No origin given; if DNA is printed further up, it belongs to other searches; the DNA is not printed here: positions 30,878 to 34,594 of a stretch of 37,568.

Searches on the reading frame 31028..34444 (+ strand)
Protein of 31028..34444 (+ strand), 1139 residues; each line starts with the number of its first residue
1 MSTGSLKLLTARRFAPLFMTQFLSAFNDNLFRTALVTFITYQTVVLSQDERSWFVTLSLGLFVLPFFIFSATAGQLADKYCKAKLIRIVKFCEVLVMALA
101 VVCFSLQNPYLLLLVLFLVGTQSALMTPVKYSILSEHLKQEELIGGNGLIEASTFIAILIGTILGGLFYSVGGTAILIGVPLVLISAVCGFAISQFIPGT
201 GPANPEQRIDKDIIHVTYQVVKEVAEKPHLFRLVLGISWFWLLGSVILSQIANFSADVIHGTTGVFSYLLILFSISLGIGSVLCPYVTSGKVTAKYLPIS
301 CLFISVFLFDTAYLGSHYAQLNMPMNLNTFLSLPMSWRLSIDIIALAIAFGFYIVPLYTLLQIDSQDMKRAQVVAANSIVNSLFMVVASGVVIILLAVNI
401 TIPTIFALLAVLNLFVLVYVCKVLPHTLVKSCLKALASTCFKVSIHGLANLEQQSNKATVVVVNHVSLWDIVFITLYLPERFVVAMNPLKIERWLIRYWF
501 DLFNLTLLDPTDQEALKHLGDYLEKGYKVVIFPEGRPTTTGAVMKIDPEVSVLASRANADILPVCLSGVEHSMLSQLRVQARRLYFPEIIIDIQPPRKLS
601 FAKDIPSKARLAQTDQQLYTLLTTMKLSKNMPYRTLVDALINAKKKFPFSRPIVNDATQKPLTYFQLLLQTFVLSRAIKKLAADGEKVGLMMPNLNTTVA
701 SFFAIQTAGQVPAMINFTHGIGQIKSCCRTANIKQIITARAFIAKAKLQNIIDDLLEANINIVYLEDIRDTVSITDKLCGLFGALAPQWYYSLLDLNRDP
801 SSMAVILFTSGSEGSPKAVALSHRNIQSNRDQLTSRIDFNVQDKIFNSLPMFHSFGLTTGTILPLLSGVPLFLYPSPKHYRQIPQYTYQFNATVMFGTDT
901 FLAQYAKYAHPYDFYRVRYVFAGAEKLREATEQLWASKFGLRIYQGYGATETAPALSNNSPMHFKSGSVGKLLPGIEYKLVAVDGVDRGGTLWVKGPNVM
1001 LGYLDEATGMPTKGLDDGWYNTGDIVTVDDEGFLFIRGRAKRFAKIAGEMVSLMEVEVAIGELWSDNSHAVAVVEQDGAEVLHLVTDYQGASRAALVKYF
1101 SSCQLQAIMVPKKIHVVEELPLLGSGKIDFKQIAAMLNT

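Call 20: search_protein_families(library=ncbifam, proteins=[window:31028-34444:+], max_evalue=0.00001)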
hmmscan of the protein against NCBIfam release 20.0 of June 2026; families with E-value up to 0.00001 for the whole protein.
window:31028-34444:+ (1139 aa): 97 families (the best 25 are shown)
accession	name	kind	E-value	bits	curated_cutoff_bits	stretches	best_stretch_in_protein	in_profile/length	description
NF005291.0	PRK06814.1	equivalog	0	1354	1349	1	5-1137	4-1130/1140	acyl-[ACP]--phospholipid O-acyltransferase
NF006386.0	PRK08633.1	equivalog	1.4e-225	751.6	1221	1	9-1134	6-1138/1147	acyl-[ACP]--phospholipid O-acyltransferase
NF005959.0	PRK08043.1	equivalog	1.1e-193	645.5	886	1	431-1137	4-711/719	bifunctional acyl-ACP--phospholipid O-acyltransferase/long-chain-fatty-acid--ACP ligase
NF004971.0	PRK06334.1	equivalog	1.7e-65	221.6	847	1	662-1136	46-532/539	long chain fatty acid--[acyl-carrier-protein] ligase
NF004837.0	PRK06187.1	subfamily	1.8e-62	211.3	476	1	635-1135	8-520/531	long-chain-fatty-acid--CoA ligase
NF004114.0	PRK05605.1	equivalog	1.7e-52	178.6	766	1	799-1137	219-569/575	long-chain-fatty-acid--CoA ligase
NF005714.0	PRK07529.1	subfamily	1.1e-42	146.2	632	1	658-1129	60-568/640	acyl-CoA synthetase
TIGR01923.1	menE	equivalog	1.2e-42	146.3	330.15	1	677-1132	15-441/442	o-succinylbenzoate--CoA ligase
NF005702.0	PRK07514.1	subfamily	2.2e-42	145.1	558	1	784-1129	140-492/506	malonyl-CoA synthase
NF009233.0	PRK12583.1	subfamily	1e-39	136.4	832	1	629-1130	13-543/558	fatty acid CoA ligase family protein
NF005858.0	PRK07787.1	subfamily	3.9e-39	134.4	575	1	798-1134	126-469/471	acyl-CoA synthetase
NF006523.0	PRK08974.1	equivalog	2e-38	131.9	884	1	801-1129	206-545/561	long-chain-fatty-acid--CoA ligase FadD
TIGR01733.1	AA-adenyl-dom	subfamily_domain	2.2e-38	132.2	317.4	1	663-1062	1-400/409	amino acid adenylation domain-containing protein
NF052269.1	Staph_lig_FadD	equivalog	9.3e-37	126.5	650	1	646-1138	11-494/499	long-chain-fatty-acid--CoA ligase FadD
NF002966.0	PRK03640.1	equivalog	9.8e-36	123.4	556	1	801-1135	141-478/483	o-succinylbenzoate--CoA ligase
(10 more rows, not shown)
